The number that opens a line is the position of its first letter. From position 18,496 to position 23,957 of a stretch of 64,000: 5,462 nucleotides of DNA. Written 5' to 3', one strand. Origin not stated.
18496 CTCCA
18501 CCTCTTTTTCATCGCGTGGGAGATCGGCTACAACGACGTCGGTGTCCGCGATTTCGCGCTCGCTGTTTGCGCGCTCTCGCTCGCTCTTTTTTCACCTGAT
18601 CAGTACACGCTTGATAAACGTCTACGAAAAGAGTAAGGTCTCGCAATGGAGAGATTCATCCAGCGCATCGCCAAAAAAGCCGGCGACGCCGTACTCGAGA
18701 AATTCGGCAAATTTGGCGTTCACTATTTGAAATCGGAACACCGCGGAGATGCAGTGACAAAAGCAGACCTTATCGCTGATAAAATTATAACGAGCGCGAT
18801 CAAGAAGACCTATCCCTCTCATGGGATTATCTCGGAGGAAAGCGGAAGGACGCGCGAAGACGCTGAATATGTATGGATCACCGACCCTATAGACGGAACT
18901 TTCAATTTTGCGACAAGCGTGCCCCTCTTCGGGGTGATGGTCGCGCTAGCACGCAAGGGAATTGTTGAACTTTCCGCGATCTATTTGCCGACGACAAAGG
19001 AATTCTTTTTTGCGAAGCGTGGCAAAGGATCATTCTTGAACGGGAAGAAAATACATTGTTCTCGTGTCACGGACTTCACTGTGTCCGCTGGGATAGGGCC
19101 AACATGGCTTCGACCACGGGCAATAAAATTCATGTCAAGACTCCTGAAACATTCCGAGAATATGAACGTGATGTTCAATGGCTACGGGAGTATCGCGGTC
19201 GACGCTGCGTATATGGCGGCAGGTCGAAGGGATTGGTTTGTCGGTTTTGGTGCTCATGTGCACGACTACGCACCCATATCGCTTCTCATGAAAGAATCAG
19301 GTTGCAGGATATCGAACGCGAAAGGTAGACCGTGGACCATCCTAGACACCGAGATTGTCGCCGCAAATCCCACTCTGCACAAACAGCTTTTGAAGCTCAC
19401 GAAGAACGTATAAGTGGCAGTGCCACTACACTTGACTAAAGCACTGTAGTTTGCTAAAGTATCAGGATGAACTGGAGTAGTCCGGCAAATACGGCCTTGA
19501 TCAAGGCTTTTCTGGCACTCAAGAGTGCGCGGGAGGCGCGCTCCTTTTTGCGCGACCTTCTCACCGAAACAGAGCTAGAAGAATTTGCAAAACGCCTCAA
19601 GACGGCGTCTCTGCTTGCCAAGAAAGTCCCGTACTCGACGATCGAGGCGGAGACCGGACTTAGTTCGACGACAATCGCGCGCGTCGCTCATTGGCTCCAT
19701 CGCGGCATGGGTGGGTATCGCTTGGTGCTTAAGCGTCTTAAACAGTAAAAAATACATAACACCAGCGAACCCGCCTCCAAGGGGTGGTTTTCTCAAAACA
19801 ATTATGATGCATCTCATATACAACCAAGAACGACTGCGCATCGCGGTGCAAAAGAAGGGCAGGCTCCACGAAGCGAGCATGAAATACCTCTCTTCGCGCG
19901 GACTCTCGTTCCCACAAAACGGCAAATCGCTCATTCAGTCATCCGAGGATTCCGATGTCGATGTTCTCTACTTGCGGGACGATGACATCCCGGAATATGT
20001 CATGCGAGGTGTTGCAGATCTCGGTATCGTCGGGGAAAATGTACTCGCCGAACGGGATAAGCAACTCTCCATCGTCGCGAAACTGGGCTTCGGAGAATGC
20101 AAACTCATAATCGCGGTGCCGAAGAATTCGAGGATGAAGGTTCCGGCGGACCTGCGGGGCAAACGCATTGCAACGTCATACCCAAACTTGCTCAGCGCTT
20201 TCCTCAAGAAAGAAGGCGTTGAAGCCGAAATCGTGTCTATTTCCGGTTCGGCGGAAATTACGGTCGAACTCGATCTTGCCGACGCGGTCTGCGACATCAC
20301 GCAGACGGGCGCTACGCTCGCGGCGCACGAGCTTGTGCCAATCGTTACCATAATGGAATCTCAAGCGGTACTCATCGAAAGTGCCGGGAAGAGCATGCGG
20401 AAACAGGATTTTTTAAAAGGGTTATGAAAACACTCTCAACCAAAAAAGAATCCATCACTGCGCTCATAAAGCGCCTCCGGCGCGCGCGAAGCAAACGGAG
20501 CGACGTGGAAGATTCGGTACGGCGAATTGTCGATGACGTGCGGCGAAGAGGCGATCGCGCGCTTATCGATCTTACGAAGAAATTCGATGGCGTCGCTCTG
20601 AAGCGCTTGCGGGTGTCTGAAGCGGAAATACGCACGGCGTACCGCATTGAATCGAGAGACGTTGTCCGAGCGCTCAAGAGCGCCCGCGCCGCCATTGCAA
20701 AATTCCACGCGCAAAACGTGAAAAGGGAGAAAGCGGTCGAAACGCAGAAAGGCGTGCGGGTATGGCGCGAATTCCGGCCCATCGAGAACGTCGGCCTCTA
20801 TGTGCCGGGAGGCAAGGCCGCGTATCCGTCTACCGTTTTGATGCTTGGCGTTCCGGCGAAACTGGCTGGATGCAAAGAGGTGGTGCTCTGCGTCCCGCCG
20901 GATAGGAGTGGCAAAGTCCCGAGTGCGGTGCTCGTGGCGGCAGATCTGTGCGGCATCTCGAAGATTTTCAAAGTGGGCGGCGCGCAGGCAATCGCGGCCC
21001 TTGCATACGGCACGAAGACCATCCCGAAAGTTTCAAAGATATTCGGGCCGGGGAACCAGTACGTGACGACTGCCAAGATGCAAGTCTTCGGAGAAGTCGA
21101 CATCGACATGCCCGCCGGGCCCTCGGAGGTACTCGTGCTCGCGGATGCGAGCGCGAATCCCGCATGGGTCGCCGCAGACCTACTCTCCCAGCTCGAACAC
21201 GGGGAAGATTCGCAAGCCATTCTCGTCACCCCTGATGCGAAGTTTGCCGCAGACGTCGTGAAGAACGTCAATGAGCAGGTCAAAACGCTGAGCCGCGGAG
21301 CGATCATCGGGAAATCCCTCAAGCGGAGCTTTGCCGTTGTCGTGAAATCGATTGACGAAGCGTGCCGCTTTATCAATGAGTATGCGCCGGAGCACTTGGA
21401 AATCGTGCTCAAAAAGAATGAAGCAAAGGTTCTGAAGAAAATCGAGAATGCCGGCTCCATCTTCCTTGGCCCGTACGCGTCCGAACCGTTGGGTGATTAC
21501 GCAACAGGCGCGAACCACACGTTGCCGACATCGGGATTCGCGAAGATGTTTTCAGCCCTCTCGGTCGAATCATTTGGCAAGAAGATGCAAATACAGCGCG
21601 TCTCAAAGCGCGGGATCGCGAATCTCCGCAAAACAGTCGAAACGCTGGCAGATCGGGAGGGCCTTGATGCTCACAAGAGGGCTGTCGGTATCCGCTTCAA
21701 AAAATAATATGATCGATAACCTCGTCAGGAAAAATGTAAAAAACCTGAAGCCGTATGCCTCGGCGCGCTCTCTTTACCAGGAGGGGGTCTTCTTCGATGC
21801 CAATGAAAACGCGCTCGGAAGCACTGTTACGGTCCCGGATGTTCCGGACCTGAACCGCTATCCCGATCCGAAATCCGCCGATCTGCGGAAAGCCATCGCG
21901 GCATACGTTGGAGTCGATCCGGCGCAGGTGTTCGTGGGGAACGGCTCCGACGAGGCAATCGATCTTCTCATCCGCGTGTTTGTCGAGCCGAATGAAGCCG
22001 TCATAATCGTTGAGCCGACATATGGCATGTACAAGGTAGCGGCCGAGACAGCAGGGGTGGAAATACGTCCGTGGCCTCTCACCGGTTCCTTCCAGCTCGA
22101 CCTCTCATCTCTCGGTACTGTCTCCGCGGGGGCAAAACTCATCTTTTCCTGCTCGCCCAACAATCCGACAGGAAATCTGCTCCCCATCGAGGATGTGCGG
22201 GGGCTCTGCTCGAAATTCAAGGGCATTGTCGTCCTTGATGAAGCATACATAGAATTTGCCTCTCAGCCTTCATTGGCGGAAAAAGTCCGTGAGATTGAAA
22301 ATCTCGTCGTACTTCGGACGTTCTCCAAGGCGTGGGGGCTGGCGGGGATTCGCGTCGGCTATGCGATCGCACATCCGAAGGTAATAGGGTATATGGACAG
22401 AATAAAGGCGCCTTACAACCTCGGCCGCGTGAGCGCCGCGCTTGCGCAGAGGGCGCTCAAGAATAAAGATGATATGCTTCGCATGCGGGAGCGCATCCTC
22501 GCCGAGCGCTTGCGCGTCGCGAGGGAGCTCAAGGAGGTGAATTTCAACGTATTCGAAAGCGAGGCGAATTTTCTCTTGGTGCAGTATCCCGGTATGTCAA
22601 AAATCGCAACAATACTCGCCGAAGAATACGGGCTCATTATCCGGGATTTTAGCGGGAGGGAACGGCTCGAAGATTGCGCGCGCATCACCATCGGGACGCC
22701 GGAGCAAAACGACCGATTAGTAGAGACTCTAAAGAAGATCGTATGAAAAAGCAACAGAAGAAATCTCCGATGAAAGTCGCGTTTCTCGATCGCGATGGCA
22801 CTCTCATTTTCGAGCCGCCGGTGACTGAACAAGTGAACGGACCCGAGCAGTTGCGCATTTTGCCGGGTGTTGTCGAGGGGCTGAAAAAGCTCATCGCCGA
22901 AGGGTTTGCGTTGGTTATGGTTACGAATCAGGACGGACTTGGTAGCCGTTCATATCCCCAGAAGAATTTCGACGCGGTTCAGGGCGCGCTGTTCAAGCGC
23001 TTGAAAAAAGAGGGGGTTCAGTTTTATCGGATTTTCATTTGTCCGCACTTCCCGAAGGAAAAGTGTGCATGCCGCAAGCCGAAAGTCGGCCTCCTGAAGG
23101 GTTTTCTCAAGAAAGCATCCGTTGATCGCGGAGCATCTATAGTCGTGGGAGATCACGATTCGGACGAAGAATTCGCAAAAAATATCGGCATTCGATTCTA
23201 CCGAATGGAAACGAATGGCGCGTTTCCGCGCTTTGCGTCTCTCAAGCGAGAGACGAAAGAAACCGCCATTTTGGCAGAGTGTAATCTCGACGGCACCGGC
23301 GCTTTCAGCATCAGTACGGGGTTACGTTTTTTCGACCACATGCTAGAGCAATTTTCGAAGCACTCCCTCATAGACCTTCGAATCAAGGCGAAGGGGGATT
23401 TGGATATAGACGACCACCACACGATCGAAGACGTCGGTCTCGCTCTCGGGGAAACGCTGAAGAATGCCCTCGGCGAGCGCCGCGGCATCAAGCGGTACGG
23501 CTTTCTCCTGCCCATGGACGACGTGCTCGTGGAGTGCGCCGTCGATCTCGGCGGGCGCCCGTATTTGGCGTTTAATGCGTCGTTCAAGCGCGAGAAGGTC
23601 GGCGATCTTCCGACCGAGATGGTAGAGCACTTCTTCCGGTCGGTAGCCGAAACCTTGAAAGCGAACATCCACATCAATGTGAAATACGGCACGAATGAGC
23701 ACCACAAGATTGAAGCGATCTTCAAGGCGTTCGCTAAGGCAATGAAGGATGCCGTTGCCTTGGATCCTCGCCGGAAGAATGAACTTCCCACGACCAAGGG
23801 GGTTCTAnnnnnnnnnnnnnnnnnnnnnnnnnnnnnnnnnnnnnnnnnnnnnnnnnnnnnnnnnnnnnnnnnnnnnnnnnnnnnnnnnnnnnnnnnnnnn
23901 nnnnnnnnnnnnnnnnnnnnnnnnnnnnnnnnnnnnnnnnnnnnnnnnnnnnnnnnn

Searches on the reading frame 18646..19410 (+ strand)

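Call 3: search_protein_families(library=pfam, proteins=[window:18646-19410:+])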
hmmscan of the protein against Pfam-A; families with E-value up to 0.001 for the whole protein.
window:18646-19410:+ (255 aa): 2 families
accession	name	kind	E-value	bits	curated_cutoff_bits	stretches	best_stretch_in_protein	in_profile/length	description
PF00459.30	Inositol_P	-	6.3e-50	170.6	27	1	4-253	8-267/271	Inositol monophosphatase family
PF00316.25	FBPase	-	3.3e-06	27.3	34.8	1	30-100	54-128/191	Fructose-1-6-bisphosphatase, N-terminal domain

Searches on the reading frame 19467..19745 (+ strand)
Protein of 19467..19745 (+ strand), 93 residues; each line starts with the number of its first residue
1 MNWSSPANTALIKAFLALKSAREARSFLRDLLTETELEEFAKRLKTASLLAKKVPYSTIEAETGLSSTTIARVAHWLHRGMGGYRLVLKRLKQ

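Call 3: search_protein_families(library=pfam, proteins=[window:19467-19745:+])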
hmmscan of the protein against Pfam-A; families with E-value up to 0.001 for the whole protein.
window:19467-19745:+ (93 aa): 1 family
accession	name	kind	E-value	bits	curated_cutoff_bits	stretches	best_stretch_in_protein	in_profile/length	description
PF01371.25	Trp_repressor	-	7.8e-18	64.8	27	1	10-91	5-87/88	Trp repressor protein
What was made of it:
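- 19467..19748 (+): A YerC/TrpR-family regulator gene, probably a HisR orthologue. It is the first gene of the conserved cluster. Pfam Trp_repressor (call 3).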

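Call 48: search_protein_families(library=ncbifam, proteins=[window:19467-19745:+], max_evalue=0.00001)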
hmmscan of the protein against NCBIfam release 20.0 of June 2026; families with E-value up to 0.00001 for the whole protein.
window:19467-19745:+ (93 aa): 1 family
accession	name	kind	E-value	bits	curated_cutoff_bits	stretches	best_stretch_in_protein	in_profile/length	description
TIGR02531.1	yecD_yerC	hypoth_equivalog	2.7e-17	63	42.2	1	10-91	7-88/88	YerC/YecD family TrpR-related protein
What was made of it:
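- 19467..19748 (+): TIGR02531, 63 bits against a cut-off of 42 (call 48).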

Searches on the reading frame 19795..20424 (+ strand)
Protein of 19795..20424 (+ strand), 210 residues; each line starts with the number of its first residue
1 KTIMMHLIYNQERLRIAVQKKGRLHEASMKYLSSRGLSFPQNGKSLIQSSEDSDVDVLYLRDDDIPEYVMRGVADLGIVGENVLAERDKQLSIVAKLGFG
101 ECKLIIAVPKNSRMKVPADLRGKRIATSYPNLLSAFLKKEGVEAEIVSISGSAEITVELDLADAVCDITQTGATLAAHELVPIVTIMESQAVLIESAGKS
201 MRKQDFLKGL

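Call 3: search_protein_families(library=pfam, proteins=[window:19795-20424:+])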
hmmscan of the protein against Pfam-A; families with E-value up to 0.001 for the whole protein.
window:19795-20424:+ (210 aa): 2 families
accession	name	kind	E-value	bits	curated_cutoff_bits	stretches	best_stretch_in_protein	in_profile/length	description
PF01634.23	HisG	-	1.7e-49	168.2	25.5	1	61-200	1-142/158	ATP phosphoribosyltransferase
PF09084.16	NMT1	-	1.2e-07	32.3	20.5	1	55-165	23-144/216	NMT1/THI5 like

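Call 4: search_protein_families(library=ncbifam, proteins=[window:19795-20424:+])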
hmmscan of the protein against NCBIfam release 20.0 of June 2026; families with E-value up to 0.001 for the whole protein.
window:19795-20424:+ (210 aa): 2 families
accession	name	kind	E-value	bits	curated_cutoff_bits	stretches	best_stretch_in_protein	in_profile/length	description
TIGR00070.1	hisG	equivalog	3.2e-60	203.1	75.75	1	14-194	1-182/183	ATP phosphoribosyltransferase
TIGR01728.1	SsuA_fam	subfamily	5.7e-05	22.5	163.5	1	75-165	53-143/290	aliphatic sulfonate ABC transporter substrate-binding protein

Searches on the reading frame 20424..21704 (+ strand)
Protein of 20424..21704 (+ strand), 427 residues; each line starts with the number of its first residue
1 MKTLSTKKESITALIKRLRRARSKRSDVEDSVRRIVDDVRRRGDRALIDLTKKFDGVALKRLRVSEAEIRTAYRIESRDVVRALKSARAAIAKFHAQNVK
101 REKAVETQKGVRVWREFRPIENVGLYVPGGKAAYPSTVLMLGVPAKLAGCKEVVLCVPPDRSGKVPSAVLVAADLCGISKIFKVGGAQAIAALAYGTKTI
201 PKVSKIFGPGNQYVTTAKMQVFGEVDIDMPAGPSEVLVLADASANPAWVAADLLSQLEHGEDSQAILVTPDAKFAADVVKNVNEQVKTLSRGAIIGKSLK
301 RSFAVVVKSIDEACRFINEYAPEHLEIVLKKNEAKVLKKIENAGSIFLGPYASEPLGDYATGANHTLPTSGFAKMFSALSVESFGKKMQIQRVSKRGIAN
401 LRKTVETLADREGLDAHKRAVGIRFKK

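Call 3: search_protein_families(library=pfam, proteins=[window:20424-21704:+])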
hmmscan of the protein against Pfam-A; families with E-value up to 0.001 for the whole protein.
window:20424-21704:+ (427 aa): 1 family
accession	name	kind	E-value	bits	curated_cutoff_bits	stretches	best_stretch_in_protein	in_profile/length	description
PF00815.25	Histidinol_dh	-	5.9e-171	569.4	27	1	19-425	2-411/411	Histidinol dehydrogenase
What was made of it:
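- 20424..21707 (+): hisD, histidinol dehydrogenase. Pfam Histidinol_dh, E 5.9e-171 (call 3).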

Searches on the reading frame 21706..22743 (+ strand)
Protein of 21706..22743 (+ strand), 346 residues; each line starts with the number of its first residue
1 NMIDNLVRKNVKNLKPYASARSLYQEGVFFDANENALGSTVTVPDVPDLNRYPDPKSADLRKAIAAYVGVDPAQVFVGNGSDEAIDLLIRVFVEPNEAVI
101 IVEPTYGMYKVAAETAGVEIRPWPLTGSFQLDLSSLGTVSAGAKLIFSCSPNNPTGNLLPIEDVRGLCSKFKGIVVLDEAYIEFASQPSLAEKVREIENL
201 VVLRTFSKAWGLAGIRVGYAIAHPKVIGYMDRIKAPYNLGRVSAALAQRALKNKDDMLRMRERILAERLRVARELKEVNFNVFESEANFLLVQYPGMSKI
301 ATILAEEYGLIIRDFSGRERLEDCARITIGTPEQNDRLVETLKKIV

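Call 3: search_protein_families(library=pfam, proteins=[window:21706-22743:+])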
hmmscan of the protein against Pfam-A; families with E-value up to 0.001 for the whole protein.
window:21706-22743:+ (346 aa): 3 families
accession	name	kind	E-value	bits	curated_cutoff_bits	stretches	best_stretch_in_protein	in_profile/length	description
PF00155.27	Aminotran_1_2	-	2e-65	221.8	19.7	1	47-342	33-361/361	Aminotransferase class I and II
PF00266.25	Aminotran_5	-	1.3e-05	24.8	21.5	1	58-180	46-177/371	Aminotransferase class-V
PF04864.19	Alliinase_C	-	0.00022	20.7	22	1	98-224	98-210/363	Allinase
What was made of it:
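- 21667..22746 (+): hisC, histidinol-phosphate aminotransferase. Pfam Aminotran_1_2 (call 3).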

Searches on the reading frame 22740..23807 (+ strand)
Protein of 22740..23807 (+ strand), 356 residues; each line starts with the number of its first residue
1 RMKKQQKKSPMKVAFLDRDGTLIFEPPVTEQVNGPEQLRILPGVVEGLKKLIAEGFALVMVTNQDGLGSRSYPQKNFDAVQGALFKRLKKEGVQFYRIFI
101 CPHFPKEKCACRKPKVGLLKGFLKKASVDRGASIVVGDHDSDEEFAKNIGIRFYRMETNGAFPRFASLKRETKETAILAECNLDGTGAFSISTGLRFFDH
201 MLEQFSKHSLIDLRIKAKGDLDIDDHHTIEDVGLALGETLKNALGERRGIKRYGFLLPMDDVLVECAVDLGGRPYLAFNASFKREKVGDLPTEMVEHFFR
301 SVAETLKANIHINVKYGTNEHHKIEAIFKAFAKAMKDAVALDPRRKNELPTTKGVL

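Call 3: search_protein_families(library=pfam, proteins=[window:22740-23807:+])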
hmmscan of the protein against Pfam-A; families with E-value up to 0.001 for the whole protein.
window:22740-23807:+ (356 aa): 5 families
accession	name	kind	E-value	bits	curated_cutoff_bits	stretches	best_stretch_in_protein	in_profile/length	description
PF00475.24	IGPD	-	2.5e-65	219.4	27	1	193-335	1-144/144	Imidazoleglycerol-phosphate dehydratase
PF08645.17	PNK3P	-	2.4e-11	44.1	22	1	12-155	1-156/161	Polynucleotide kinase 3 phosphatase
PF13419.12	HAD_2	-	7.1e-08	33.2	23.8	0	108-154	130-176/178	Haloacid dehalogenase-like hydrolase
PF13242.12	Hydrolase_like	-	8.3e-06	26.1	22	1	111-158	2-50/75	HAD-hyrolase-like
PF00702.32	Hydrolase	-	7.2e-05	23.7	26.4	0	17-150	76-191/191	haloacid dehalogenase-like hydrolase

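Call 4: search_protein_families(library=ncbifam, proteins=[window:22740-23807:+])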
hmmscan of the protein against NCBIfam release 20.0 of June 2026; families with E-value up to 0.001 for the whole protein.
window:22740-23807:+ (356 aa): 23 families
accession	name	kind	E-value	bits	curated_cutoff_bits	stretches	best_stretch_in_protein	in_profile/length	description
NF003937.0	PRK05446.1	equivalog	3e-135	450.8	443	1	12-356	4-355/355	bifunctional histidinol-phosphatase/imidazoleglycerol-phosphate dehydratase HisB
NF002111.0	PRK00951.2-1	equivalog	7.6e-83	276.8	231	1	164-356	4-194/194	imidazoleglycerol-phosphate dehydratase HisB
NF002109.0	PRK00951.1-5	equivalog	1.9e-78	262.8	278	1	164-356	3-196/196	imidazoleglycerol-phosphate dehydratase HisB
NF002116.0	PRK00951.2-6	equivalog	5.5e-75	251.6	269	1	164-356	4-197/197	imidazoleglycerol-phosphate dehydratase HisB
NF002108.0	PRK00951.1-3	equivalog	6.9e-71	238.2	328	1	163-356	9-203/205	imidazoleglycerol-phosphate dehydratase HisB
NF002115.0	PRK00951.2-5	equivalog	1.4e-69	233.8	289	1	164-356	3-195/195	imidazoleglycerol-phosphate dehydratase HisB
NF002107.0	PRK00951.1-2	equivalog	4.5e-68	228.7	267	1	166-356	4-194/194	imidazoleglycerol-phosphate dehydratase HisB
NF002112.0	PRK00951.2-2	equivalog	5.2e-67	225.4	315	1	166-356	4-194/194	imidazoleglycerol-phosphate dehydratase HisB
NF002110.2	PRK00951.1-6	equivalog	3e-65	219.7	266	1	164-356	1-199/199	imidazoleglycerol-phosphate dehydratase HisB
NF002114.0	PRK00951.2-4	equivalog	5.7e-65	218.5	189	1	167-356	3-190/190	imidazoleglycerol-phosphate dehydratase HisB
NF002106.0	PRK00951.1-1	equivalog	3.6e-64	216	283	1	164-356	4-197/197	imidazoleglycerol-phosphate dehydratase HisB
NF002113.0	PRK00951.2-3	equivalog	8.5e-62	208.4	288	1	166-354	4-188/190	imidazoleglycerol-phosphate dehydratase HisB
TIGR01261.1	hisB_Nterm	equivalog_domain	7.5e-48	162.1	140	1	12-158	2-148/161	histidinol-phosphatase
NF010121.0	PRK13598.1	equivalog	2.9e-47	160.9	295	1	164-356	3-193/193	imidazoleglycerol-phosphate dehydratase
TIGR01656.1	Histidinol-ppas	subfamily_domain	4.1e-36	124.1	84.15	1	14-154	3-143/149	histidinol-phosphate phosphatase domain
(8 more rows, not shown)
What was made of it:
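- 22770..23810 (+): hisB, the bifunctional histidinol-phosphatase / IGP dehydratase. NF003937, 451 bits against a cut-off of 443 (call 4).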
